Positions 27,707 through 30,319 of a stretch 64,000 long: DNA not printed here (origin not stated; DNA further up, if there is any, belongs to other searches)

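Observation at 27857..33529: Orphan, divergent type-IV-coupling-protein-like ATPase co-directional with a pentapeptide-repeat protein and a SPOR lipoprotein, with no secretion channel genes nearby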

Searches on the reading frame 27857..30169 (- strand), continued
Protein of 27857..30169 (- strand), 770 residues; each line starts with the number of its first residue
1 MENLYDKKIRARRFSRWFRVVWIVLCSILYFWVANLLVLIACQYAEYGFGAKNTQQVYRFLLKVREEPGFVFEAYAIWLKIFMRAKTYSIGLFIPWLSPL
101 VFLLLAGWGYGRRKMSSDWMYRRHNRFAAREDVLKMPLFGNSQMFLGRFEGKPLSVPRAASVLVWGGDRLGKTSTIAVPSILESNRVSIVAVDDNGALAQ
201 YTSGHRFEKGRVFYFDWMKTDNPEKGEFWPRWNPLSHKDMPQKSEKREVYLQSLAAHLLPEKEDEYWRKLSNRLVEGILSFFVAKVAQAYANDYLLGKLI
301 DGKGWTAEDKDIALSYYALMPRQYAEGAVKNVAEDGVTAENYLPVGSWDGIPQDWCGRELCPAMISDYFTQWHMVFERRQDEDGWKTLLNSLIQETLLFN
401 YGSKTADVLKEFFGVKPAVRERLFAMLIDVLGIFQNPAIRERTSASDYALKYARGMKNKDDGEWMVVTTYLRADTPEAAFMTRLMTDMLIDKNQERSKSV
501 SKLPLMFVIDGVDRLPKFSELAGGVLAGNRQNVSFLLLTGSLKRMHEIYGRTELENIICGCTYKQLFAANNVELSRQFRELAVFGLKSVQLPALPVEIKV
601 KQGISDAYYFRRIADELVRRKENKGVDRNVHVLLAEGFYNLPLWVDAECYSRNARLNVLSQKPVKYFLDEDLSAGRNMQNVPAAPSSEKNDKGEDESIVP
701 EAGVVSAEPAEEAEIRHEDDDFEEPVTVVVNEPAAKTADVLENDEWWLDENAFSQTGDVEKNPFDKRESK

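Call 49: search_dna_similar(query=window:27857-30169:-, collection=plasmids, mode=protein, max_evalue=0.001, max_rows=15)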
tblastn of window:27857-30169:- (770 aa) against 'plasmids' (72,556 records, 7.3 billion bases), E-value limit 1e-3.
Records with a match: 73; places in all: 73; records where one place covers at least 80% of the query: 1.
Best place of each record, by identity: <60% 73.
By first word of the organism name: Campylobacter 53; Agrobacterium 4; Nitrosomonas 2; Erythrobacter 1; Sphingosinicella 1; Magnetospira 1; Microvirga 1; arsenite-oxidising 1; Pseudorhizobium 1; Sinorhizobium 1; and 7 more.
By predicted mobility (MOB-suite, as given by PLSDB): conjugative 58; non-mobilizable 13; mobilizable 2.
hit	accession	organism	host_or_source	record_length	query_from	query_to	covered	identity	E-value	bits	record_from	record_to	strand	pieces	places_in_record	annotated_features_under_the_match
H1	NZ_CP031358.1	Erythrobacter aureus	marine sediment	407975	22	650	82%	23.8%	1e-38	162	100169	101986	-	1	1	type IV secretory system conjugative DNA transfer family protein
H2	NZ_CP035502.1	Sphingosinicella sp. BN140058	Cell culture,soil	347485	67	656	77%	22.9%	6e-34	148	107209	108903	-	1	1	type IV secretory system conjugative DNA transfer family protein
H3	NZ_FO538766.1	Magnetospira sp. QH-2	-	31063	126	528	52%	22.9%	9e-10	70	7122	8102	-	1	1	type IV secretory system conjugative DNA transfer family protein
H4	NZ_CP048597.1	Agrobacterium tumefaciens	walnut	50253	376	736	47%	23.2%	4e-5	55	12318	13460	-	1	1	type IV secretory system conjugative DNA transfer family protein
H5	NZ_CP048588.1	Agrobacterium pusense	walnut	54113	376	736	47%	22.7%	3e-4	52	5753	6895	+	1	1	type IV secretory system conjugative DNA transfer family protein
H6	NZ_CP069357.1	Microvirga sp. VF16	Vachellia farnesiana,Cell culture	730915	228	581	46%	21.6%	8e-13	80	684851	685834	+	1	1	type IV secretory system conjugative DNA transfer family protein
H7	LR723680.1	arsenite-oxidising bacterium NT-25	moist arsenopyrite (FeAsS)-containing ...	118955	425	744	42%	23.4%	2e-4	53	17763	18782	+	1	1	conjugal transfer protein TraG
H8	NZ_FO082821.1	Pseudorhizobium banfieldiae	-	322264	425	744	42%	23.4%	2e-4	53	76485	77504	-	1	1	type IV secretory system conjugative DNA transfer family protein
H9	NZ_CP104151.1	Sinorhizobium medicae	Trigonella foenum-graecum,cell culture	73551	425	744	42%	23.1%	7e-4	51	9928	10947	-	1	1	type IV secretory system conjugative DNA transfer family protein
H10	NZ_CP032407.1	Rhizobium rosettiformans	Isolation,ex cyanobacteria field sample ...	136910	434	744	40%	23.6%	4e-4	52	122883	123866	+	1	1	type IV secretory system conjugative DNA transfer family protein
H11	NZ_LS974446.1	Ciceribacter selenitireducens ATCC BAA-1503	-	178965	434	744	40%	23.6%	7e-4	51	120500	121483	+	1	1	type IV secretory system conjugative DNA transfer family protein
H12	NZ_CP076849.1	Agrobacterium pusense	mixed culture,weathered tuff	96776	434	744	40%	23.3%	1e-3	50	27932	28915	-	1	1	type IV secretory system conjugative DNA transfer family protein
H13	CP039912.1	Agrobacterium tumefaciens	-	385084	425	744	42%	22.5%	7e-4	51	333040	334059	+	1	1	type IV secretory system conjugative DNA transfer family protein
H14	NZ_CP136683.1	Thalassospira lucentensis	Macrocystis pyrifera gametophyte,Whole ...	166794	377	581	27%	27.0%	5e-11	74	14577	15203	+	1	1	type IV secretory system conjugative DNA transfer family protein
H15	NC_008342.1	Nitrosomonas eutropha C91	-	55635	121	278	21%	32.0%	2e-6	60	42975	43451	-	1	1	type IV secretory system conjugative DNA transfer family protein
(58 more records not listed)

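Call 50: get_annotated_region(hit=H1, flank=10000)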
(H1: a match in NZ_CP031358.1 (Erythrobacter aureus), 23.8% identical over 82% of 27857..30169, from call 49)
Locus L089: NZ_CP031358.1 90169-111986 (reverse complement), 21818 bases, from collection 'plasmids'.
description: Erythrobacter aureus strain YH-07 plasmid unnamed, complete sequence
organism: Erythrobacter aureus (NCBI taxid 2182384)
taxonomy: Bacteria; Pseudomonadota; Alphaproteobacteria; Sphingomonadales; Erythrobacteraceae; Erythrobacter; Erythrobacter aureus
host: -; source: marine sediment; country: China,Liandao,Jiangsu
typing (MOB-suite, as given by PLSDB): non-mobilizable
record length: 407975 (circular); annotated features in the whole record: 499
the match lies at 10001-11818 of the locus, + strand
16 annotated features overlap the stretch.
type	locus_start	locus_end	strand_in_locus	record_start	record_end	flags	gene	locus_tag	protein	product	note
CDS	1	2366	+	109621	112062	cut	-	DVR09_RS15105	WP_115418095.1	VirB4 family type IV secretion system protein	-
CDS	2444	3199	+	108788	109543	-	-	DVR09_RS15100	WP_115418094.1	type IV secretion system protein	-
CDS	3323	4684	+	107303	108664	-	-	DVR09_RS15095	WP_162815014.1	hypothetical protein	-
CDS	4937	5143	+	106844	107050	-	-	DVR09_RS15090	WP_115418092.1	hypothetical protein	-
CDS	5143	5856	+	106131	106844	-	-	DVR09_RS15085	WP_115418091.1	VirB8/TrbF family protein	-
CDS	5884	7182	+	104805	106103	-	-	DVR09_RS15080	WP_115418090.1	TrbG/VirB9 family P-type conjugative transfer protein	-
CDS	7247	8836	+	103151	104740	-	-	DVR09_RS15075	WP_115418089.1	TrbI/VirB10 family protein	-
CDS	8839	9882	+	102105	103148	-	-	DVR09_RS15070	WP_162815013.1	ATPase, T2SS/T4P/T4SS family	-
CDS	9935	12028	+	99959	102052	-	-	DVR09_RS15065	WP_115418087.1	type IV secretory system conjugative DNA transfer family protein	-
CDS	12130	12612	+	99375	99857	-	-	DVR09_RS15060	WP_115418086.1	hypothetical protein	-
CDS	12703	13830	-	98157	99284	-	-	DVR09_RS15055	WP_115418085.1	hypothetical protein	-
CDS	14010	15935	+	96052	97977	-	topB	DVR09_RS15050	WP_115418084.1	DNA topoisomerase III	GO:0006265 - DNA topological change [Evidence IEA]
CDS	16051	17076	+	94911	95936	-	-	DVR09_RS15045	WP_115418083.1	Rad52/Rad22 family DNA repair protein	-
CDS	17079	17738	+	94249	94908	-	-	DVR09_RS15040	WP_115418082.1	hypothetical protein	-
CDS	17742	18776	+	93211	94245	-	-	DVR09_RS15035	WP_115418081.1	CHC2 zinc finger domain-containing protein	GO:0006260 - DNA replication [Evidence IEA]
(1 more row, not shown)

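Call 51: get_annotated_region(hit=H2, flank=10000)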
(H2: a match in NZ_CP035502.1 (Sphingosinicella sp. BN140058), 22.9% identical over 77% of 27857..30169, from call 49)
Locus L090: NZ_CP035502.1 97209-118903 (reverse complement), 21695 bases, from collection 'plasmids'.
description: Sphingosinicella sp. BN140058 plasmid p1, complete sequence
organism: Sphingosinicella sp. BN140058 (NCBI taxid 1892855)
taxonomy: Bacteria; Pseudomonadota; Alphaproteobacteria; Sphingomonadales; Sphingosinicellaceae; Sphingosinicella; Sphingosinicella sp. BN140058
host: -; source: Cell culture,soil; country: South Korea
typing (MOB-suite, as given by PLSDB): mobilizable; relaxase MOBQ
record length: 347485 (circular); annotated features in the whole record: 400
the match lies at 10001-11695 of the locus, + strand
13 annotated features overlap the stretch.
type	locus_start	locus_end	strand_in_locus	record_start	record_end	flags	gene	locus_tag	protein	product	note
CDS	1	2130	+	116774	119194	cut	-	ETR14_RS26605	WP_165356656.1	hypothetical protein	-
CDS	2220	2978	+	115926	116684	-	-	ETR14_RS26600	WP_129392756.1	hypothetical protein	-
CDS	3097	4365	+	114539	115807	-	-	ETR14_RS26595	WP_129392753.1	hypothetical protein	-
CDS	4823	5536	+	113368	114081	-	-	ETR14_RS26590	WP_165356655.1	type IV secretion system protein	-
CDS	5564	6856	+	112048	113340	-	-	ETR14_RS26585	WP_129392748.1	TrbG/VirB9 family P-type conjugative transfer protein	-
CDS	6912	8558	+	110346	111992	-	-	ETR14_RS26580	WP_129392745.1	TrbI/VirB10 family protein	-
CDS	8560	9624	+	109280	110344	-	-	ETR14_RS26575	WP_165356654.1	ATPase, T2SS/T4P/T4SS family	-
CDS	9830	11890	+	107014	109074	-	-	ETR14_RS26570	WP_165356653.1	type IV secretory system conjugative DNA transfer family protein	-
CDS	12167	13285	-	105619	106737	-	-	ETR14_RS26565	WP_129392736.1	hypothetical protein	-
CDS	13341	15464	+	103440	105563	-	-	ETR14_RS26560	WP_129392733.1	DNA topoisomerase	GO:0006265 - DNA topological change [Evidence IEA]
CDS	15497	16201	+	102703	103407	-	-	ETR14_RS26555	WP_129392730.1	hypothetical protein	-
CDS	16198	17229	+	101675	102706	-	-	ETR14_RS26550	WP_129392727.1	CHC2 zinc finger domain-containing protein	GO:0006260 - DNA replication [Evidence IEA]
CDS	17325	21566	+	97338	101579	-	-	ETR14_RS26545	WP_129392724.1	hypothetical protein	-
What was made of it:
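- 27857..30169 (-): T4CP-like protein (770 aa), a VirD4-derived inner-membrane coupling-protein homologue. Nearest plasmid relatives are VirD4 genes inside virB operons (calls 49-51).
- The nearest plasmid relatives (24% identity, E 1e-38) are VirD4 genes inside virB4-B8-B9-B10-B11-virD4 operons (calls 49-51).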

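Call 53: search_protein_representatives(alignment_id=A1)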
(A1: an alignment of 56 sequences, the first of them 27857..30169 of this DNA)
Query: 56 sequences, 782 profile positions. Proteins with E-value up to 0.001 (for the whole library): 4843; up to 1e-10: 1269; up to 1e-30: 188. The best 150 are listed.
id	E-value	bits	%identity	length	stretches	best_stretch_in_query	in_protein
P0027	0.0e+00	1034.6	-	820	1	11-773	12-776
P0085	0.0e+00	1027.3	-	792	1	1-781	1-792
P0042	0.0e+00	1019.5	-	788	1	14-781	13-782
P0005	0.0e+00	1019.2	-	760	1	1-781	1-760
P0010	0.0e+00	1015.2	-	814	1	1-780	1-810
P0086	3.4e-294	994.4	-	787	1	1-780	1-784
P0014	7.5e-291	983.3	-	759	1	1-776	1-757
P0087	2.7e-280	948.4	-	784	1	1-779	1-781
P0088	2.6e-245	832.7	-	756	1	15-779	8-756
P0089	3.2e-245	832.4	-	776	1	1-781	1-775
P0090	4.0e-242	822.2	-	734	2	15-692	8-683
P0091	7.6e-242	821.3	-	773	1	14-779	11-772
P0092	2.5e-238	809.7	-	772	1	5-781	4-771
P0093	2.8e-223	759.9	-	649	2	119-586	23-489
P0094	8.3e-223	758.3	-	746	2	1-677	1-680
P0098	1.7e-177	608.4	-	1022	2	10-723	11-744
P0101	9.0e-172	589.5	-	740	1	8-780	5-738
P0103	1.5e-157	542.5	-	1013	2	12-772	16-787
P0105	2.3e-152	525.4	-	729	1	8-707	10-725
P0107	9.8e-140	483.6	-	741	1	12-713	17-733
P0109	2.5e-138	479.0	-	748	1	16-685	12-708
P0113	2.0e-132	459.4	-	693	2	19-585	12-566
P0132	8.2e-76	272.2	-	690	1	23-582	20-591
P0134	2.3e-73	264.1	-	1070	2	154-665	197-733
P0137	8.2e-71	255.7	-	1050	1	6-662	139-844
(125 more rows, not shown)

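Call 54: find_encoding_contigs(protein=P0107, flank=10000, max_places=2)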
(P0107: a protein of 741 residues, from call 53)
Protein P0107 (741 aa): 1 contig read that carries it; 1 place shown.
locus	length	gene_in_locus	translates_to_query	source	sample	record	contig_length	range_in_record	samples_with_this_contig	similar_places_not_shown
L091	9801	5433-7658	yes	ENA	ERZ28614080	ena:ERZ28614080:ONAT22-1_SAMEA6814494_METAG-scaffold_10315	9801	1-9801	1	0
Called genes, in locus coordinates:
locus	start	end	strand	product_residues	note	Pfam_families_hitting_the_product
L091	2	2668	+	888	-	?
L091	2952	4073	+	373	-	-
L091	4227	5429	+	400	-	-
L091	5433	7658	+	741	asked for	PF02534:T4SS-DNA_transf, PF10412:TrwB_AAD_bind (faint), PF02534:T4SS-DNA_transf, PF12696:TraG-D_C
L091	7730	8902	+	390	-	PF00753:Lactamase_B, PF19583:ODP, PF12706:Lactamase_B_2 (weak), PF00258:Flavodoxin_1, PF12724:Flavodoxin_5 (weak)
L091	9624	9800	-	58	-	?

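Call 55: find_encoding_contigs(protein=P0103, flank=10000, max_places=2)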
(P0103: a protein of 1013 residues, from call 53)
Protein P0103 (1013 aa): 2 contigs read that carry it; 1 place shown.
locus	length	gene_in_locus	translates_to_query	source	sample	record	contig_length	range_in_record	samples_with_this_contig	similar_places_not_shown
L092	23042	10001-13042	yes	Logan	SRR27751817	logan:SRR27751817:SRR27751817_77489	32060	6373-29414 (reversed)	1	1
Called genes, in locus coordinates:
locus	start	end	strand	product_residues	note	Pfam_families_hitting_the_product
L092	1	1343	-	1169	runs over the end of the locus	PF13395:HNH_4 (faint), PF18541:RuvC_III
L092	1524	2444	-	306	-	PF01867:Cas_Cas1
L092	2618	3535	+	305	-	PF00892:EamA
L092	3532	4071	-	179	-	PF13673:Acetyltransf_10, PF00583:Acetyltransf_1, PF13508:Acetyltransf_7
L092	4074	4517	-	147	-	-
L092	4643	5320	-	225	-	PF00132:Hexapep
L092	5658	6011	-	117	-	-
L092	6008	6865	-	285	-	PF20434:BD-FAE (faint), PF00561:Abhydrolase_1, PF12146:Hydrolase_4, PF12697:Abhydrolase_6 (weak)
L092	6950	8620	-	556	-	PF01268:FTHFS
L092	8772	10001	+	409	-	PF13599:Pentapeptide_4, PF13576:Pentapeptide_3, PF00805:Pentapeptide, PF13576:Pentapeptide_3 (weak), PF00805:Pentapeptide (weak)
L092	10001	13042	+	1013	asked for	PF02534:T4SS-DNA_transf, PF10412:TrwB_AAD_bind (weak), PF12696:TraG-D_C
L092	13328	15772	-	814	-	PF00343:Phosphorylase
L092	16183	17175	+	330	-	PF00702:Hydrolase, PF13419:HAD_2 (faint), PF13242:Hydrolase_like (weak)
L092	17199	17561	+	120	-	-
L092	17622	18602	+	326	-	PF00702:Hydrolase, PF13419:HAD_2 (faint), PF13242:Hydrolase_like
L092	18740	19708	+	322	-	PF00702:Hydrolase, PF13419:HAD_2 (faint), PF13242:Hydrolase_like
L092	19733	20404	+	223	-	PF01135:PCMT, PF05175:MTS (faint), PF13489:Methyltransf_23 (weak), PF13847:Methyltransf_31, PF13649:Methyltransf_25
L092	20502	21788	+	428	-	PF02321:OEP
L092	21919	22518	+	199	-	PF10691:DUF2497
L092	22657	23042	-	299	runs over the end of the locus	PF00892:EamA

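Call 56: search_protein_families(library=pfam, proteins=[L091:4227-5429:+, L091:2952-4073:+, L091:2-2668:+, L092:8772-10001:+, P0103], max_evalue=0.1)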
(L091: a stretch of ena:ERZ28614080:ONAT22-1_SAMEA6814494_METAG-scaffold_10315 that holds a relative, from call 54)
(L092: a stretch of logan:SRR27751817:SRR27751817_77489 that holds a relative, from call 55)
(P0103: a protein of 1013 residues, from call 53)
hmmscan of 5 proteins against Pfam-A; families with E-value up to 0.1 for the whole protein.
L091:4227-5429:+ (400 aa): 3 families
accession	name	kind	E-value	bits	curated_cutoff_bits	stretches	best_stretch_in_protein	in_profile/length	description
PF00805.28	Pentapeptide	-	4.4e-36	122.5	20.2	3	41-80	1-40/40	Pentapeptide repeats (8 copies)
PF13599.13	Pentapeptide_4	-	1e-12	48.3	38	1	37-107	7-77/78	Pentapeptide repeat region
PF13576.12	Pentapeptide_3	-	7.3e-09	36.2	27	2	70-104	3-39/48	Pentapeptide repeats (9 copies)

L091:2952-4073:+ (373 aa): 0 families

L091:2-2668:+ (888 aa): 5 families
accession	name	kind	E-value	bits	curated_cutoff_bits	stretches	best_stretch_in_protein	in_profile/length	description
PF17432.8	DUF3458_C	-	1.9e-110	369.6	24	1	547-863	1-320/320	Domain of unknown function (DUF3458_C) ARM repeats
PF01433.26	Peptidase_M1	-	9.7e-48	163.1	27.7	1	220-434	1-218/218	Peptidase family M1 domain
PF11940.14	DUF3458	-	2.6e-26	92.3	28.6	1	439-541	1-92/95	Domain of unknown function (DUF3458) Ig-like fold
PF17900.6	Peptidase_M1_N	-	1.3e-17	65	25.8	1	14-181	7-186/186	Peptidase M1 N-terminal domain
PF05299.18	Peptidase_M61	-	0.093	13.6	22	0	288-308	4-24/118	M61 glycyl aminopeptidase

L092:8772-10001:+ (409 aa): 6 families
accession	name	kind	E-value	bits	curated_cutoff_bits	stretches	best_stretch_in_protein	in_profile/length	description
PF00805.28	Pentapeptide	-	1.2e-33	114.7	20.2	4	80-119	1-40/40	Pentapeptide repeats (8 copies)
PF13599.13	Pentapeptide_4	-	2.8e-19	69.4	38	3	62-127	13-78/78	Pentapeptide repeat region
PF13576.12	Pentapeptide_3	-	2e-15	57.1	27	2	77-120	1-47/48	Pentapeptide repeats (9 copies)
PF25296.1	Decapeptide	-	5.2e-05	23.5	45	1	77-135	12-70/74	Decapeptide repeat region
PF17621.7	DUF5508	-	0.0027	17.4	27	0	111-152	144-185/263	Family of unknown function (DUF5508)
PF09969.14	DUF2203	-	0.074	14.2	24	0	156-193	50-87/122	Uncharacterized conserved protein (DUF2203)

P0103 (1013 aa): 3 families
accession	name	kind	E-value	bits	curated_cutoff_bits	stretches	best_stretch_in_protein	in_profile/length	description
PF02534.20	T4SS-DNA_transf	-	2.3e-35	122.8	20.1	2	412-683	200-456/468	Type IV secretory system Conjugative DNA transfer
PF12696.13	TraG-D_C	-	1.2e-10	41.8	22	1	525-623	1-98/126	TraM recognition site of TraD and TraG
PF10412.15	TrwB_AAD_bind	-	3e-07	30.1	20.5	1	526-658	246-376/387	Type IV secretion-system coupling protein DNA-binding domain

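Call 57: find_encoding_contigs(protein=P0137, flank=10000, max_places=2)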
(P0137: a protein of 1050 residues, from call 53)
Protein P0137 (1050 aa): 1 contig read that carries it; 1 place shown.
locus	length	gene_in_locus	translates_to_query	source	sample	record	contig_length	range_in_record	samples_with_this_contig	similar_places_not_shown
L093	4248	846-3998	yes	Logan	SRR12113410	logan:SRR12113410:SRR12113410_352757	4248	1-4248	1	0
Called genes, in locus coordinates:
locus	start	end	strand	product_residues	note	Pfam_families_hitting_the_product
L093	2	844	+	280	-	?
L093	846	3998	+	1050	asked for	PF02534:T4SS-DNA_transf, PF10412:TrwB_AAD_bind, PF12696:TraG-D_C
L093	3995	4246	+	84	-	?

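Call 58: find_encoding_contigs(protein=P0132, flank=10000, max_places=2)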
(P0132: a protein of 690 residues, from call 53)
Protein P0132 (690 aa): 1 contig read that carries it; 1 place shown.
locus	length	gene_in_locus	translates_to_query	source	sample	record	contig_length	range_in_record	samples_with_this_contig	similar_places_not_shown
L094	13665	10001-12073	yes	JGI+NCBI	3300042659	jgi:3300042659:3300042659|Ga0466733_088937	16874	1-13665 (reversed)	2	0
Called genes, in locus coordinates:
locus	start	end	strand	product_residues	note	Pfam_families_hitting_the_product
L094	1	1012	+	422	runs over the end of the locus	PF02403:Seryl_tRNA_N, PF00587:tRNA-synt_2b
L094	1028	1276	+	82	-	-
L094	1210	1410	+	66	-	-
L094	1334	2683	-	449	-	PF03702:AnmK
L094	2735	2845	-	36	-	-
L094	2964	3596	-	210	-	PF00702:Hydrolase, PF12710:HAD (weak), PF13419:HAD_2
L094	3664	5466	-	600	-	PF02518:HATPase_c (weak), PF13589:HATPase_c_3, PF01119:DNA_mis_repair, PF08676:MutL_C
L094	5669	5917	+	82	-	-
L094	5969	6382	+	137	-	-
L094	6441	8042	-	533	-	PF00342:PGI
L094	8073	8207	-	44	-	-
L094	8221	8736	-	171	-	PF01252:Peptidase_A8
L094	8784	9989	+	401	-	PF13599:Pentapeptide_4 (faint), PF13576:Pentapeptide_3 (weak), PF00805:Pentapeptide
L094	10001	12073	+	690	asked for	PF02534:T4SS-DNA_transf, PF12696:TraG-D_C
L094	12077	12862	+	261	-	-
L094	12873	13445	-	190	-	-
